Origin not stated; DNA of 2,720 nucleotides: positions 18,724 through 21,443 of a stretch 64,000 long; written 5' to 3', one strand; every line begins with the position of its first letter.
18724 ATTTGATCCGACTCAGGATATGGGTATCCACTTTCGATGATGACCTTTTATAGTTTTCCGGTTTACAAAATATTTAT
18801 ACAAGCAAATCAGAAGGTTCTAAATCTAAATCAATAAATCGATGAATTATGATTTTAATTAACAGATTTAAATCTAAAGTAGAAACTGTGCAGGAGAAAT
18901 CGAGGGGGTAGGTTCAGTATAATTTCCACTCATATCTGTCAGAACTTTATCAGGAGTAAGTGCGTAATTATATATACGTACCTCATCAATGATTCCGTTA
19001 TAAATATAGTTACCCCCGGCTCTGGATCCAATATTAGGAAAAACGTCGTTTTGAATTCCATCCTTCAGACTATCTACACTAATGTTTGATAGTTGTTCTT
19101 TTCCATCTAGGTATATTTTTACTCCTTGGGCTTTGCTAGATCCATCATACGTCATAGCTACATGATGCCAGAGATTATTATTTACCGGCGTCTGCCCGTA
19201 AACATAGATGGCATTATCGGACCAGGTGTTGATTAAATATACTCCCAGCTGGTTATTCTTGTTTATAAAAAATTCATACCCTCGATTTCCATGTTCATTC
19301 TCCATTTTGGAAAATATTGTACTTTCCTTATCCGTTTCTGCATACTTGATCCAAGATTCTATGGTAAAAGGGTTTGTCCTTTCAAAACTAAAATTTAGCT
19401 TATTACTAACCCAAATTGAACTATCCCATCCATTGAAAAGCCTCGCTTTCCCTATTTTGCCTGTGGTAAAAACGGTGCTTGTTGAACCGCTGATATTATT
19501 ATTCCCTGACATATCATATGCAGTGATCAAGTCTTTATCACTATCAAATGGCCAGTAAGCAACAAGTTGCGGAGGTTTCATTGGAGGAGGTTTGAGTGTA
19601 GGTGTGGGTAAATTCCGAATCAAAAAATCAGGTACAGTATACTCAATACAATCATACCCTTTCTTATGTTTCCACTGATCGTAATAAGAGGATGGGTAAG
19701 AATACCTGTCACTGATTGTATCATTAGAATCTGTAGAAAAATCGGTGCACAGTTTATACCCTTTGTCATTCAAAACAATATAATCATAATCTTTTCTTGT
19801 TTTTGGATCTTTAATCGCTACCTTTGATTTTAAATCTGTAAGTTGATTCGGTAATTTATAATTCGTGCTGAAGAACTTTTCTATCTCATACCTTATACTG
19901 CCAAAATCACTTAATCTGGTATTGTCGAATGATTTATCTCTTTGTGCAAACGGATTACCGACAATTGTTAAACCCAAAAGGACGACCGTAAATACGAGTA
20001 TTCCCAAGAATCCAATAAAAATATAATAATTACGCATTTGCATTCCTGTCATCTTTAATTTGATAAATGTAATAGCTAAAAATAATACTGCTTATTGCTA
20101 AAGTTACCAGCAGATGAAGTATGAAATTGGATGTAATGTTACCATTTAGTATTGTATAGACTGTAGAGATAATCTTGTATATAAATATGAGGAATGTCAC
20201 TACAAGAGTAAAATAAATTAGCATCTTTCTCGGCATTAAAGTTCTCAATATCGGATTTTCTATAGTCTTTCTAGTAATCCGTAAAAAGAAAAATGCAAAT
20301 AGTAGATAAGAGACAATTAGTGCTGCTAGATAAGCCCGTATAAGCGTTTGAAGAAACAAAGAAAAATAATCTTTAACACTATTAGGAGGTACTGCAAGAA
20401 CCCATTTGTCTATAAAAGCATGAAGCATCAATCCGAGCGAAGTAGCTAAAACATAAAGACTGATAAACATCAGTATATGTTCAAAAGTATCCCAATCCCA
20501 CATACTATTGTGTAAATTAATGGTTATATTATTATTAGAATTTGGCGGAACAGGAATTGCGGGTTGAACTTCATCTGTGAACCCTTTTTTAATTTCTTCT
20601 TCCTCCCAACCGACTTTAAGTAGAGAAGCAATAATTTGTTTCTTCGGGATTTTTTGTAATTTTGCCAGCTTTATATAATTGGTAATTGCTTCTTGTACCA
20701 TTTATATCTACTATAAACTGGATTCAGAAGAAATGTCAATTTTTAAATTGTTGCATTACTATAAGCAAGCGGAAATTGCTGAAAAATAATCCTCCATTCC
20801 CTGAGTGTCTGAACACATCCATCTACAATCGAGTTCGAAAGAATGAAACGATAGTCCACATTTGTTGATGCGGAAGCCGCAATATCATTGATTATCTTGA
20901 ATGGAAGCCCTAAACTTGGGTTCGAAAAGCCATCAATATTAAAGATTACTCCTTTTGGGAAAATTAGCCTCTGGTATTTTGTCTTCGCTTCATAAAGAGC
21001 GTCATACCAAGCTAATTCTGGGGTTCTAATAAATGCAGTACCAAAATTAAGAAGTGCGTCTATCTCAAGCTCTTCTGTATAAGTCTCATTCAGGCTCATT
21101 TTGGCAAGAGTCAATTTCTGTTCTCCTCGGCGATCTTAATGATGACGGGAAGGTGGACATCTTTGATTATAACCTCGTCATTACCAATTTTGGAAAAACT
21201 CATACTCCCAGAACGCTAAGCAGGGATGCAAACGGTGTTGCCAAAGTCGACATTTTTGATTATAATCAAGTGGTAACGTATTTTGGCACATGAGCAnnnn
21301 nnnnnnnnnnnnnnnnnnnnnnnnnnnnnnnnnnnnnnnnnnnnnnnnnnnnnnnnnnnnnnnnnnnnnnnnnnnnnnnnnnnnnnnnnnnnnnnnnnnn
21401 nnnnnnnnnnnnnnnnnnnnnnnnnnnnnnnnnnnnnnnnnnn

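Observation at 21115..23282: GC-rich islet with a cohesin-dockerin pair: secreted dockerin-bearing LmbE/CE14 deacetylase next to a membrane-anchored cohesin-like protein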

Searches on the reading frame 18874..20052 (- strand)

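Call 3: search_protein_families(library=pfam, proteins=[window:18874-20052:-], max_evalue=1)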
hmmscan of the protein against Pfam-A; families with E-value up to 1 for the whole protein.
window:18874-20052:- (392 aa): 3 families
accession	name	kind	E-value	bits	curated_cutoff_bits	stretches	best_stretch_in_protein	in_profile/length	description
PF13385.13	Laminin_G_3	-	2.9e-28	99.3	27.6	1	222-370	13-150/151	Concanavalin A-like lectin/glucanases superfamily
PF02973.23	Sialidase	-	0.00023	21.2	26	1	277-372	88-183/189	Sialidase, N-terminal domain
PF11544.13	Spc42p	-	0.21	11.9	25.6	1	51-94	29-72/75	Spindle pole body component Spc42p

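Call 4: search_protein_families(library=ncbifam, proteins=[window:18874-20052:-], max_evalue=1)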
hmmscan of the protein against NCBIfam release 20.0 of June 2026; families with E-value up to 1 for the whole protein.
window:18874-20052:- (392 aa): 1 family
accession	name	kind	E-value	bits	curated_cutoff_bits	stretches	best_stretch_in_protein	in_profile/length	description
NF052521.1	TafC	equivalog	1.6e-16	60.4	410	1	164-371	149-357/373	TafC family fimbrial protein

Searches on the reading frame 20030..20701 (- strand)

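Call 3: search_protein_families(library=pfam, proteins=[window:20030-20701:-], max_evalue=1)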
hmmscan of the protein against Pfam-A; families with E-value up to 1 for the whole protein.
window:20030-20701:- (223 aa): 3 families
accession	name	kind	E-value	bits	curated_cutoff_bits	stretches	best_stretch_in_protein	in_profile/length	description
PF18920.5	DUF5671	-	6.9e-13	49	28.4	1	72-208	2-129/132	Domain of unknown function (DUF5671)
PF24008.1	DUF7322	-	0.017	15.1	27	1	76-103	14-41/61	Domain of unknown function (DUF7322)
PF11391.13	DUF2798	-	0.18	12.4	23.5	0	110-145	24-58/59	Protein of unknown function (DUF2798)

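Call 4: search_protein_families(library=ncbifam, proteins=[window:20030-20701:-], max_evalue=1)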
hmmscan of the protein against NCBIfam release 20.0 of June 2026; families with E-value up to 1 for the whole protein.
window:20030-20701:- (223 aa): 0 families

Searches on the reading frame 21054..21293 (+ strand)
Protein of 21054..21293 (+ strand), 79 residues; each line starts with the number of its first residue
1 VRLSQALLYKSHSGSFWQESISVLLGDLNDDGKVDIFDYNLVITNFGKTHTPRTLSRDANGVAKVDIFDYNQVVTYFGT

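Call 3: search_protein_families(library=pfam, proteins=[window:21054-21293:+], max_evalue=1)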
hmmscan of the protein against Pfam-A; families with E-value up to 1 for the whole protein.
window:21054-21293:+ (79 aa): 4 families
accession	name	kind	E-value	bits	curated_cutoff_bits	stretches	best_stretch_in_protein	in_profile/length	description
PF00404.24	Dockerin_1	-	6.1e-05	23.6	22.9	1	25-76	1-55/57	Dockerin type I domain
PF13517.12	FG-GAP_3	-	0.0054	17.7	26.9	1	20-37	43-60/61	FG-GAP-like repeat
PF18841.7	B_solenoid_dext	-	0.069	13.9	30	0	64-78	15-29/33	Beta solenoid repeat from Dextranase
PF01839.29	FG-GAP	-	0.093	13.1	22.1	1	22-36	4-18/37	FG-GAP repeat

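Call 4: search_protein_families(library=ncbifam, proteins=[window:21054-21293:+], max_evalue=1)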
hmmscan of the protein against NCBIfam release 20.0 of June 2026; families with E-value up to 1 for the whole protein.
window:21054-21293:+ (79 aa): 0 families
